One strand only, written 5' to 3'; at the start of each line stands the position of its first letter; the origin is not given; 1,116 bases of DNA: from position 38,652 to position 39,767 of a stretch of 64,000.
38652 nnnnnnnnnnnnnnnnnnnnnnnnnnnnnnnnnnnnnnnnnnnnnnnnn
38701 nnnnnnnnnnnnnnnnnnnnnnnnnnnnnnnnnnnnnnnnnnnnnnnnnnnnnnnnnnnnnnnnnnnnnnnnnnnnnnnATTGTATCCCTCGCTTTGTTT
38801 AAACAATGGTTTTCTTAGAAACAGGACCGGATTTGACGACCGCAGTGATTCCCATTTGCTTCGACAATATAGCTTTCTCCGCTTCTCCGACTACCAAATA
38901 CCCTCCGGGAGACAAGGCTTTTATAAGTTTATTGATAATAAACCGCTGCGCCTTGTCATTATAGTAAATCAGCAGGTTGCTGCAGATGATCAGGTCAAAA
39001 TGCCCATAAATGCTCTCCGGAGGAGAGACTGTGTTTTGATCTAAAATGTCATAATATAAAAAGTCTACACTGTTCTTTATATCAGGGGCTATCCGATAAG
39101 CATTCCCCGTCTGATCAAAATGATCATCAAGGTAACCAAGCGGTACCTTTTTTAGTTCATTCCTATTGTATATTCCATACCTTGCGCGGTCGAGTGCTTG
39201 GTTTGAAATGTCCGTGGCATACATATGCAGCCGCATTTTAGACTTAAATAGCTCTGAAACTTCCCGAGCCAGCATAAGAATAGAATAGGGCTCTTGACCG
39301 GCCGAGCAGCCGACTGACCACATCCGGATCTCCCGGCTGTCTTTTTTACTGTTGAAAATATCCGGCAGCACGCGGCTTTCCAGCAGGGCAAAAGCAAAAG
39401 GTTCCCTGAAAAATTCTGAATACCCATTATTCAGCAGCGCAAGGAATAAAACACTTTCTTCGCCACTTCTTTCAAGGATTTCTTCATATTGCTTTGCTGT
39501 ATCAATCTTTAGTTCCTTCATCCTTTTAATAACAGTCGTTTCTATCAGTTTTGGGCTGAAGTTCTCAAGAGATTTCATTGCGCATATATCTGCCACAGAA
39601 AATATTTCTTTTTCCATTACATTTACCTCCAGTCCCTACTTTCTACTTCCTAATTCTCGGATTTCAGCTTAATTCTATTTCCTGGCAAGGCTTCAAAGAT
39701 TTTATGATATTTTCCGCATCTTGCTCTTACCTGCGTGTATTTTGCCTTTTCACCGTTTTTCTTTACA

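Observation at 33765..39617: Orphan CheR methyltransferase chained to a hybrid histidine kinase and a REC-PAS-GGDEF-HD-GYP output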

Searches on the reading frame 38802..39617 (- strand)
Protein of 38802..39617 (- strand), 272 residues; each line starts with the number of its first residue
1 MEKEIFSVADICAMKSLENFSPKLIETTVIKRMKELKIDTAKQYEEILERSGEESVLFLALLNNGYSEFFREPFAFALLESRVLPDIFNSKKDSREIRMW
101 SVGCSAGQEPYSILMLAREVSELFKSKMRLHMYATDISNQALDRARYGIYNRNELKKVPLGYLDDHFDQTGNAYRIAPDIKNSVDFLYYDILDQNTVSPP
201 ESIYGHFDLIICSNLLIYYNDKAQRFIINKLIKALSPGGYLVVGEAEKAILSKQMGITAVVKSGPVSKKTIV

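Call 5: search_protein_families(library=pfam, proteins=[window:38802-39617:-], max_evalue=0.01)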
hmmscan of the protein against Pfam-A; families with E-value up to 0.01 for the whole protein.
window:38802-39617:- (272 aa): 6 families
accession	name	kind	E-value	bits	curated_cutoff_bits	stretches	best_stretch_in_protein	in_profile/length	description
PF01739.24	CheR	-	1.4e-47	162.1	27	1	67-249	3-179/195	CheR methyltransferase, SAM binding domain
PF08242.18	Methyltransf_12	-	1.7e-06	29.1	30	1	123-241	14-98/98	Methyltransferase domain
PF13847.12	Methyltransf_31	-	0.00025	21.2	27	0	205-247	73-113/145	Methyltransferase domain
PF13649.12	Methyltransf_25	-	0.00033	21.7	27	0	204-239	62-97/97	Methyltransferase domain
PF05401.17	NodS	-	0.0068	16.7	24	0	205-252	105-153/201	Nodulation protein S (NodS)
PF08241.18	Methyltransf_11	-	0.0077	17.3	21.2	0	205-243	59-95/95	Methyltransferase domain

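Call 6: find_encoding_contigs(protein=window:38802-39617:-, flank=10000, max_places=6)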
Protein window:38802-39617:- (272 aa): 5 contigs read that carry it; 2 places shown.
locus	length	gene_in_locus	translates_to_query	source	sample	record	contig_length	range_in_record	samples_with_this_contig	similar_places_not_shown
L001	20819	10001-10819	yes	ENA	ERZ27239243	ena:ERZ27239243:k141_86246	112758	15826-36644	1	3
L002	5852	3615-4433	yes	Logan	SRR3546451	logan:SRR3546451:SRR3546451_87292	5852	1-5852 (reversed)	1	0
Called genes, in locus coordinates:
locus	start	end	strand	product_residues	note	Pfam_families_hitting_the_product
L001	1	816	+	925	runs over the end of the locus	PF00133:tRNA-synt_1, PF01406:tRNA-synt_1e (faint), PF09334:tRNA-synt_1g, PF13603:tRNA-synt_1_2 (weak), PF08264:Anticodon_1, PF06827:zf-FPG_IleRS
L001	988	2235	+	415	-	PF00070:Pyr_redox (faint), PF00890:FAD_binding_2 (weak), PF01134:GIDA (faint), PF01262:AlaDh_PNT_C (weak), PF03486:HI0933_like, PF12831:FAD_oxidored, PF13450:NAD_binding_8 (weak), PF22780:HI0933_like_1st, +3 more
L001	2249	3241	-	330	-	-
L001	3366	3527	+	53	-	PF08241:Methyltransf_11 (weak), PF08242:Methyltransf_12 (weak), PF13649:Methyltransf_25 (weak)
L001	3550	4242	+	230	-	PF02517:Rce1-like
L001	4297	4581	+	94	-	PF08212:Lipocalin_2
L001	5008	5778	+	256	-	PF02525:Flavodoxin_2, PF03358:FMN_red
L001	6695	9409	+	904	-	PF00497:SBP_bac_3, PF08447:PAS_3 (weak), PF08448:PAS_4, PF13426:PAS_9 (weak), PF13426:PAS_9, PF00990:GGDEF, PF13487:HD_5, PF01966:HD, +2 more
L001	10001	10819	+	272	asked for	PF01739:CheR, PF08242:Methyltransf_12 (faint)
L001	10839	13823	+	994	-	PF12729:4HB_MCP_1, PF00672:HAMP (weak), PF00512:HisKA, PF02518:HATPase_c, PF00072:Response_reg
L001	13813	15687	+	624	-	PF00072:Response_reg, PF00989:PAS, PF08448:PAS_4, PF13426:PAS_9, PF00990:GGDEF, PF13487:HD_5, PF01966:HD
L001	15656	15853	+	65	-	-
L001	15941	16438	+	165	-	PF01327:Pep_deformylase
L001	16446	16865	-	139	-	PF00892:EamA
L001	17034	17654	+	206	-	-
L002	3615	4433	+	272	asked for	PF01739:CheR, PF08242:Methyltransf_12 (faint)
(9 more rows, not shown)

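Call 7: find_homologous_proteins(query=window:38802-39617:-)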
Query window:38802-39617:- (272 aa): 130 proteins with E <= 0.001 among 999 candidates; the best 120 are listed.
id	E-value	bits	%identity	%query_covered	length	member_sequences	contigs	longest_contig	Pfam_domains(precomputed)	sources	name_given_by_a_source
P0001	5.3e-175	598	100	100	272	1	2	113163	PF01739.25,PF08242.19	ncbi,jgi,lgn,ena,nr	ncbi:MAG: hypothetical protein CVU87_00215 [Firmicutes bacterium HGW-Firmicutes-12]|nr:MAG: hypothet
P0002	8.9e-111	387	64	99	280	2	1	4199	PF01739.25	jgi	-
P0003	2.4e-103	363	60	99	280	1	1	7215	PF01739.25,PF08242.19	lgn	-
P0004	9.8e-67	243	46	93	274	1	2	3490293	PF03705.21,PF01739.25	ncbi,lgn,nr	ncbi:protein-glutamate O-methyltransferase CheR [Gottschalkiaceae bacterium SANA]|nr:protein-glutama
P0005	4.3e-66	241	45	92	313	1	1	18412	PF01739.25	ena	-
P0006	2.5e-62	228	46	93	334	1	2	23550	PF01739.25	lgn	-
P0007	3.8e-61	225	43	94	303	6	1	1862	PF01739.25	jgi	jgi:chemotaxis protein methyltransferase CheR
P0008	6.1e-60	221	44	91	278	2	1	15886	PF01739.25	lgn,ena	-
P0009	1.8e-58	216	43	92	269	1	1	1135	PF01739.25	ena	-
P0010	2.6e-58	215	40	99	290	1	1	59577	PF03705.21,PF01739.25,PF08242.19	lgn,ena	-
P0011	5.4e-58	214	43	82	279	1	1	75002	PF01739.25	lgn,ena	-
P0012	1.1e-57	213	44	86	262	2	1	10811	PF01739.25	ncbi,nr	ncbi:MAG: hypothetical protein NTW31_09260 [Bacteroidetes bacterium]|nr:hypothetical protein [Bacter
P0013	1.6e-57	213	44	88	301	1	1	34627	PF01739.25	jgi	jgi:chemotaxis methyl-accepting protein methylase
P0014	1.6e-57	213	41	93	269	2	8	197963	PF01739.25,PF08242.19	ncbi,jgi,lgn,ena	ncbi:MAG: CheR family methyltransferase [Bacteroidota bacterium]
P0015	1.8e-57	213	42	94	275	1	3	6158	PF01739.25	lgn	-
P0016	5.5e-57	211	43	87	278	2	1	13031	PF03705.21,PF01739.25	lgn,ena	-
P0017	5.3e-56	208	41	94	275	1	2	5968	PF01739.25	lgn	-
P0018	9.3e-56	207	38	99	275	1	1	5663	PF01739.25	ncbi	-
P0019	1.0e-55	207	43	93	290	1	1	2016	PF01739.25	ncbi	-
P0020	1.1e-55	207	41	94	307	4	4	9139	PF01739.25,PF08242.19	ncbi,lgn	-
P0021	2.5e-55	206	42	90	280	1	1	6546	PF01739.25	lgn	-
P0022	3.7e-55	205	40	96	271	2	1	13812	PF01739.25,PF08242.19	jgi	jgi:chemotaxis protein methyltransferase CheR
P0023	4.5e-55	205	41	98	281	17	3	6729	PF01739.25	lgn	-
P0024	6.4e-55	204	39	92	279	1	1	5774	PF01739.25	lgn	-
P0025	1.3e-54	203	46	79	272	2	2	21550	PF01739.25,PF08242.19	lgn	-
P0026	2.7e-54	202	38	100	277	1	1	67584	PF01739.25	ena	-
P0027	3.3e-54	202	43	92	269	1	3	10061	PF01739.25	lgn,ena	-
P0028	3.8e-54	202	39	96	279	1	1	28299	PF01739.25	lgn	-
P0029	5.0e-54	201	40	98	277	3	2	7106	PF01739.25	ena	-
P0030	7.5e-54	201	45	77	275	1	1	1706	PF01739.25,PF08242.19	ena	-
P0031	7.9e-54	201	42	87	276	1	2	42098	PF01739.25,PF08242.19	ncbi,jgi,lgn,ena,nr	ncbi:MAG: chemotaxis protein CheR [Firmicutes bacterium HGW-Firmicutes-12]|jgi:chemotaxis methyl-acc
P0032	8.4e-54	201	45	77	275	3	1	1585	PF01739.25,PF08242.19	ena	-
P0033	9.7e-54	200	41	92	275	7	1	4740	PF01739.25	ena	-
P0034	1.1e-53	200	43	87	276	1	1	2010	PF01739.25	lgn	-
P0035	1.5e-53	200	40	89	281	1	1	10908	PF01739.25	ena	-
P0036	1.9e-53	199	43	83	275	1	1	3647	PF01739.25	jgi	-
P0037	2.5e-53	199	43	82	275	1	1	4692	PF01739.25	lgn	-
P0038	5.2e-53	198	41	92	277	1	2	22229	PF01739.25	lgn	-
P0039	7.6e-53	197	37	100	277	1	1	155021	PF01739.25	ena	-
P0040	8.2e-53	197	40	92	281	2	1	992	PF01739.25,PF08242.19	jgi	jgi:chemotaxis methyl-accepting protein methylase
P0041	8.2e-53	197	45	77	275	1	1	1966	PF01739.25,PF08242.19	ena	-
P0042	8.3e-53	197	42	87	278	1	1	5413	PF01739.25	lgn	-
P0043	1.0e-52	197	37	98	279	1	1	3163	PF01739.25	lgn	-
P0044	1.4e-52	197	43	87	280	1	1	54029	PF03705.21,PF01739.25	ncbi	-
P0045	2.4e-52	196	41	95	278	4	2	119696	PF13649.13,PF01739.25,PF08242.19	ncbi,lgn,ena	-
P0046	3.4e-52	195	38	94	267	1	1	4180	PF01739.25,PF08242.19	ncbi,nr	ncbi:MAG: hypothetical protein NTW03_06750 [Verrucomicrobia bacterium]|nr:hypothetical protein [Verr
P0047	3.5e-52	195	40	94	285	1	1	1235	PF13649.13,PF01739.25,PF08241.19,PF08242.19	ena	-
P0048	4.3e-52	195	40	97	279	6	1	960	PF01739.25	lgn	-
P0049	4.5e-52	195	43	82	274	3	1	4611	PF01739.25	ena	-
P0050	4.8e-52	195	36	97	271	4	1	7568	PF01739.25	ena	-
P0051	6.1e-52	194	38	98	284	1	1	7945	PF01739.25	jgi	jgi:chemotaxis methyl-accepting protein methylase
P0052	6.7e-52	194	39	92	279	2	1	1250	PF01739.25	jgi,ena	-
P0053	9.4e-52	194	36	99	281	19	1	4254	PF01739.25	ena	-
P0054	1.1e-51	194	41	85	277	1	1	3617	PF01739.25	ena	-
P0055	1.6e-51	193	44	82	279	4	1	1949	PF01739.25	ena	-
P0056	1.6e-51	193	41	88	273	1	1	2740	PF03705.21,PF01739.25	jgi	jgi:chemotaxis protein methyltransferase CheR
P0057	2.0e-51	193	43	78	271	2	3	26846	PF01739.25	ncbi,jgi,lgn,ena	-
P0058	2.3e-51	193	37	98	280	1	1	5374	PF01739.25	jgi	jgi:chemotaxis methyl-accepting protein methylase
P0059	2.8e-51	192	41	86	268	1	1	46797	PF01739.25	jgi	-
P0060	2.9e-51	192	44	75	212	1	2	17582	PF01739.25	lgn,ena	-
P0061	3.1e-51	192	41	93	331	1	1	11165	PF01739.25,PF08242.19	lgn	-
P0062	3.2e-51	192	43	78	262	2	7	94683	PF01739.25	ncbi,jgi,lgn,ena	ncbi:MAG: CheR family methyltransferase [Bacteroidota bacterium]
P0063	5.0e-51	191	41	88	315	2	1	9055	PF01739.25,PF08242.19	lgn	-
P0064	6.6e-51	191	40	89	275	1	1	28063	PF01739.25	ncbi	-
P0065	6.8e-51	191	38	89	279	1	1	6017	PF01739.25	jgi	jgi:chemotaxis protein methyltransferase CheR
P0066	9.7e-51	191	44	79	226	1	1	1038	PF13649.13,PF01739.25,PF08241.19,PF08242.19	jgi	jgi:chemotaxis methyl-accepting protein methylase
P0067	1.0e-50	190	39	93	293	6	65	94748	PF01739.25,PF08242.19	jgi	jgi:chemotaxis methyl-accepting protein methylase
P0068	1.2e-50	190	43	79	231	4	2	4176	PF13649.13,PF01739.25,PF08242.19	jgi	jgi:chemotaxis protein methyltransferase CheR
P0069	2.0e-50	189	43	81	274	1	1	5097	PF01739.25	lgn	-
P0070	2.7e-50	189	44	79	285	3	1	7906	PF01739.25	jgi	-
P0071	2.7e-50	189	40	89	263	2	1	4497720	PF01739.25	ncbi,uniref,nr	ncbi:hypothetical protein LPY66_17030 [Dehalobacter sp. DCM]|uniref:CheR family methyltransferase n=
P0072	4.1e-50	188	37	92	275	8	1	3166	PF01739.25,PF08242.19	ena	-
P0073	4.4e-50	188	40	85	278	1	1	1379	PF03705.21,PF01739.25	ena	-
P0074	4.7e-50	188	39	94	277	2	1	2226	PF01739.25,PF08242.19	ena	-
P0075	5.0e-50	188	39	95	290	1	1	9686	PF01739.25,PF08242.19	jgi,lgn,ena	-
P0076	9.4e-50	187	41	89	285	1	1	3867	PF01739.25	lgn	-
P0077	1.0e-49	187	38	90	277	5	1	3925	PF01739.25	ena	-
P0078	1.1e-49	187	40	89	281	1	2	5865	PF01739.25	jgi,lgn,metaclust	metaclust:\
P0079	1.3e-49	187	39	98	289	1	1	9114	PF01739.25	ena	-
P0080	1.3e-49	187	40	93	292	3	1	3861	PF01739.25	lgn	-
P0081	1.9e-49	186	42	76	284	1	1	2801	PF01739.25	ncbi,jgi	-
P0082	2.0e-49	186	41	91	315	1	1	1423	PF01739.25,PF08242.19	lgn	-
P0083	2.2e-49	186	42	84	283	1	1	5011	PF01739.25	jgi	jgi:chemotaxis protein methyltransferase CheR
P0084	3.3e-49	185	42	80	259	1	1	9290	PF01739.25,PF08242.19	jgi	jgi:chemotaxis protein methyltransferase CheR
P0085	3.5e-49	185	41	92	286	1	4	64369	PF01739.25,PF08242.19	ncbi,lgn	-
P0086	6.1e-49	185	41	86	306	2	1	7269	PF03705.21,PF01739.25,PF08241.19,PF08242.19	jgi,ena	-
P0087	8.2e-49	184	39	92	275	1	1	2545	PF01739.25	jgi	jgi:chemotaxis protein methyltransferase CheR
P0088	9.5e-49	184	39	92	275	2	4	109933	PF03705.21,PF01739.25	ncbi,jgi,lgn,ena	-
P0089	1.0e-48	184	39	92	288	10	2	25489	PF01739.25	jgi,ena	-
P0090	1.3e-48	184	44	77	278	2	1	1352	PF01739.25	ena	-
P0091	1.7e-48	183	39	88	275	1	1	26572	PF03705.21,PF01739.25,PF08242.19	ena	-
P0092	2.1e-48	183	39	94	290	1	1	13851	PF13649.13,PF01739.25,PF08241.19,PF08242.19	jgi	-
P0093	3.0e-48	182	40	87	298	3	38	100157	PF01739.25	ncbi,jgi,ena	-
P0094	3.0e-48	182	38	92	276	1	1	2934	PF01739.25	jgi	jgi:chemotaxis protein methyltransferase CheR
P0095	3.9e-48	182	40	93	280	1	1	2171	PF03705.21,PF01739.25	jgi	jgi:chemotaxis protein methyltransferase CheR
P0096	4.1e-48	182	46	75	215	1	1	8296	PF01739.25,PF08242.19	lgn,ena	-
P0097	4.8e-48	182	44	82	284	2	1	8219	PF01739.25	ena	-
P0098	5.8e-48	181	39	94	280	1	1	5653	PF01739.25,PF08242.19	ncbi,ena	-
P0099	8.3e-48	181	39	92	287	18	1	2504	PF01739.25,PF08242.19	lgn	-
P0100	1.8e-47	180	38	93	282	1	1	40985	PF01739.25,PF08242.19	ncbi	ncbi:MAG: protein-glutamate O-methyltransferase CheR [Kiritimatiellia bacterium]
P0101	2.0e-47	180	37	98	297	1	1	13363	PF01739.25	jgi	jgi:chemotaxis protein methyltransferase CheR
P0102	2.1e-47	180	39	88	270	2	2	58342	PF01739.25,PF08242.19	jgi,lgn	jgi:chemotaxis protein methyltransferase CheR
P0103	2.5e-47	179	43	79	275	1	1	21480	PF01739.25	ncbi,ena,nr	ncbi:MAG: protein-glutamate O-methyltransferase CheR [Anaerolineae bacterium]|nr:protein-glutamate O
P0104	2.6e-47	179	40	94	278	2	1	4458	PF01739.25,PF08242.19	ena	-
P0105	2.9e-46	176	39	86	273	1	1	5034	PF01739.25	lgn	-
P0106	2.9e-46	176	38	91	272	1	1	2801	PF01739.25,PF08241.19,PF08242.19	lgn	-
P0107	4.8e-46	175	38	87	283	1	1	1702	PF13649.13,PF01739.25,PF08241.19,PF08242.19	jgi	jgi:chemotaxis methyl-accepting protein methylase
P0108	5.1e-46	175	38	97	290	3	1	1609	PF01739.25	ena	-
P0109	9.1e-46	174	39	91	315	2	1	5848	PF01739.25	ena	-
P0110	1.7e-45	173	37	86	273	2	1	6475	PF03705.21,PF01739.25,PF08241.19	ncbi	-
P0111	4.2e-45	172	35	93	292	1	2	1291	PF01739.25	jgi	jgi:chemotaxis protein methyltransferase CheR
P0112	4.8e-45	172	43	76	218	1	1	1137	PF01739.25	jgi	jgi:chemotaxis protein methyltransferase CheR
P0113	3.4e-44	169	41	80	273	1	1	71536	PF01739.25,PF08242.19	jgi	jgi:chemotaxis methyl-accepting protein methylase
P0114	7.0e-44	168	38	78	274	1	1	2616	PF01739.25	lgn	-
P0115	8.0e-44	168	38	83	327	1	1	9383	PF01739.25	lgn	-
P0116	1.4e-43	167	37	88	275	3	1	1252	PF03705.21,PF01739.25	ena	-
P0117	1.9e-43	167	35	99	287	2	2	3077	PF01739.25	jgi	jgi:chemotaxis protein methyltransferase CheR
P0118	4.7e-43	165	35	85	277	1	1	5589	PF01739.25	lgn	-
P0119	2.4e-42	163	35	97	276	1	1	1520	PF01739.25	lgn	-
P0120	4.4e-42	162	36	92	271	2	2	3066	PF01739.25,PF08242.19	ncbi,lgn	-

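Call 8: find_encoding_contigs(protein=P0031, flank=10000, max_places=3)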
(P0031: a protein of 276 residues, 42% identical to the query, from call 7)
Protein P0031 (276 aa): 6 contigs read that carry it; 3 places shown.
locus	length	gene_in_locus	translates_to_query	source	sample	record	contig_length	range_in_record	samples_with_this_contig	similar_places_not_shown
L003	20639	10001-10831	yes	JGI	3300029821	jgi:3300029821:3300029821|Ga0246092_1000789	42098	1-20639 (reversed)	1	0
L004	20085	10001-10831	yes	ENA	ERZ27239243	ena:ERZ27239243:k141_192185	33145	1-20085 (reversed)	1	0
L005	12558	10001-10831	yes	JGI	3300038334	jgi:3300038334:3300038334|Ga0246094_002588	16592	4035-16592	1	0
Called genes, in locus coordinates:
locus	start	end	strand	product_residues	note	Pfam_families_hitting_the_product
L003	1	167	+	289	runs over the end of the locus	PF00763:THF_DHG_CYH, PF02882:THF_DHG_CYH_C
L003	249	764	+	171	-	PF07155:ECF-ribofla_trS, PF12822:ECF_trnsprt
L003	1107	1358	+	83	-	PF00689:Cation_ATPase_C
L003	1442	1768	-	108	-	PF01638:HxlR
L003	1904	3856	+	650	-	PF00724:Oxidored_FMN, PF07992:Pyr_redox_2 (weak), PF00070:Pyr_redox (weak), PF00890:FAD_binding_2 (weak), PF07992:Pyr_redox_2, PF12831:FAD_oxidored, PF13450:NAD_binding_8, PF00070:Pyr_redox, +5 more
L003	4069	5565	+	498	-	PF07833:Cu_amine_oxidN1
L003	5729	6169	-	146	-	PF10865:DUF2703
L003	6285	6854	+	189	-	PF04542:Sigma70_r2, PF08281:Sigma70_r4_2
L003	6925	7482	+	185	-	PF10865:DUF2703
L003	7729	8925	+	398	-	PF00266:Aminotran_5, PF01212:Beta_elim_lyase, PF01041:DegT_DnrJ_EryC1 (faint)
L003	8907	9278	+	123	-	PF01592:NifU_N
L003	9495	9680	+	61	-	-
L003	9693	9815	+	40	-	-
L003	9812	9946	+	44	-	-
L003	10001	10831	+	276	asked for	PF01739:CheR, PF08242:Methyltransf_12 (faint)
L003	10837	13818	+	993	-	PF02203:TarH (weak), PF12729:4HB_MCP_1, PF13185:GAF_2, PF01590:GAF, PF00512:HisKA, PF02518:HATPase_c, PF00072:Response_reg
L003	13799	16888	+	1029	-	PF00072:Response_reg, PF08447:PAS_3, PF00989:PAS, PF13426:PAS_9, PF00989:PAS, PF08448:PAS_4, PF13188:PAS_8, PF13426:PAS_9, +4 more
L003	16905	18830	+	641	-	-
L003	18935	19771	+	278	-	PF01145:Band_7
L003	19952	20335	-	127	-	PF03050:DDE_Tnp_IS66, PF13817:DDE_Tnp_IS66_C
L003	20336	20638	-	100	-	?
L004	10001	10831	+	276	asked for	PF01739:CheR, PF08242:Methyltransf_12 (faint)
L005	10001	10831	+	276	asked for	PF01739:CheR, PF08242:Methyltransf_12 (faint)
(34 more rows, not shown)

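Call 9: find_encoding_contigs(protein=P0004, flank=10000, max_places=3)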
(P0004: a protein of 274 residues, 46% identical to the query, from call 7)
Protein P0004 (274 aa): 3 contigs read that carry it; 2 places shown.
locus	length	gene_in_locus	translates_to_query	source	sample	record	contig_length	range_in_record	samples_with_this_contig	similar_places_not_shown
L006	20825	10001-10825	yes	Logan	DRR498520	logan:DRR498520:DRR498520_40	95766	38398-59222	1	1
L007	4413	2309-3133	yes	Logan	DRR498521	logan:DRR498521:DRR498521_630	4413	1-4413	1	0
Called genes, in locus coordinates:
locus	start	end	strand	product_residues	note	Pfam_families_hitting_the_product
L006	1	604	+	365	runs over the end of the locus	PF00145:DNA_methylase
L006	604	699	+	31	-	-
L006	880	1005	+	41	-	-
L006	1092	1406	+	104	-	-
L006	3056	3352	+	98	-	PF03050:DDE_Tnp_IS66, PF13817:DDE_Tnp_IS66_C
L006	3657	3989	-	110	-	-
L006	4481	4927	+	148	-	-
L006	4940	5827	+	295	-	-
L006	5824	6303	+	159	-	-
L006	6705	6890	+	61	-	PF01527:HTH_Tnp_1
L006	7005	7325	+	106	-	PF13518:HTH_28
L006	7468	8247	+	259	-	PF00665:rve, PF13683:rve_3, PF13333:rve_2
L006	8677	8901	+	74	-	PF02229:PC4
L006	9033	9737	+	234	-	PF00571:CBS (weak)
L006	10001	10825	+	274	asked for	PF03705:CheR_N (weak), PF01739:CheR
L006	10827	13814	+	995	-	PF12729:4HB_MCP_1, PF23198:PDE8A_N (faint), PF00672:HAMP, PF00512:HisKA, PF02518:HATPase_c, PF00072:Response_reg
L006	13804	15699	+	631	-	PF00072:Response_reg, PF00989:PAS (weak), PF08448:PAS_4, PF13426:PAS_9 (weak), PF08447:PAS_3 (weak), PF00990:GGDEF, PF01966:HD, PF13487:HD_5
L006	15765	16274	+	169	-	PF13302:Acetyltransf_3, PF13420:Acetyltransf_4, PF00583:Acetyltransf_1, PF13508:Acetyltransf_7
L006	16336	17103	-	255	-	PF00072:Response_reg, PF12833:HTH_18, PF00165:HTH_AraC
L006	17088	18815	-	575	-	PF02743:dCache_1, PF00672:HAMP (weak), PF06580:His_kinase, PF02518:HATPase_c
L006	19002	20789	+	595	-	PF04205:FMN_bind, PF00890:FAD_binding_2, PF01266:DAO, PF01946:Thi4 (weak), PF03486:HI0933_like, PF07992:Pyr_redox_2, PF12831:FAD_oxidored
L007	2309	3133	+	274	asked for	PF03705:CheR_N (weak), PF01739:CheR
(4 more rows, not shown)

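Call 10: find_encoding_contigs(protein=P0003, flank=10000, max_places=3)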
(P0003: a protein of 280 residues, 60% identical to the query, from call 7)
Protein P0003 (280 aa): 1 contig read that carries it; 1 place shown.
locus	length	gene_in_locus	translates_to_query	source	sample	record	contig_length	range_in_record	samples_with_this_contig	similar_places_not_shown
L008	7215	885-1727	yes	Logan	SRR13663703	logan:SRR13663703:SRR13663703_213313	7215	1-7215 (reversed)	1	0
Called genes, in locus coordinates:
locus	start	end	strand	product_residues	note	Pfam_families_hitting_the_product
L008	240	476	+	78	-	PF00072:Response_reg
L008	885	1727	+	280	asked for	PF01739:CheR, PF08242:Methyltransf_12 (faint)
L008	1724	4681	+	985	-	PF02203:TarH (weak), PF12729:4HB_MCP_1, PF00672:HAMP, PF00512:HisKA, PF02518:HATPase_c, PF00072:Response_reg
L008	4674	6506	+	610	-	PF00072:Response_reg, PF00989:PAS (weak), PF08448:PAS_4, PF13426:PAS_9 (weak), PF00990:GGDEF, PF13487:HD_5, PF01966:HD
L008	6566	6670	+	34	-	-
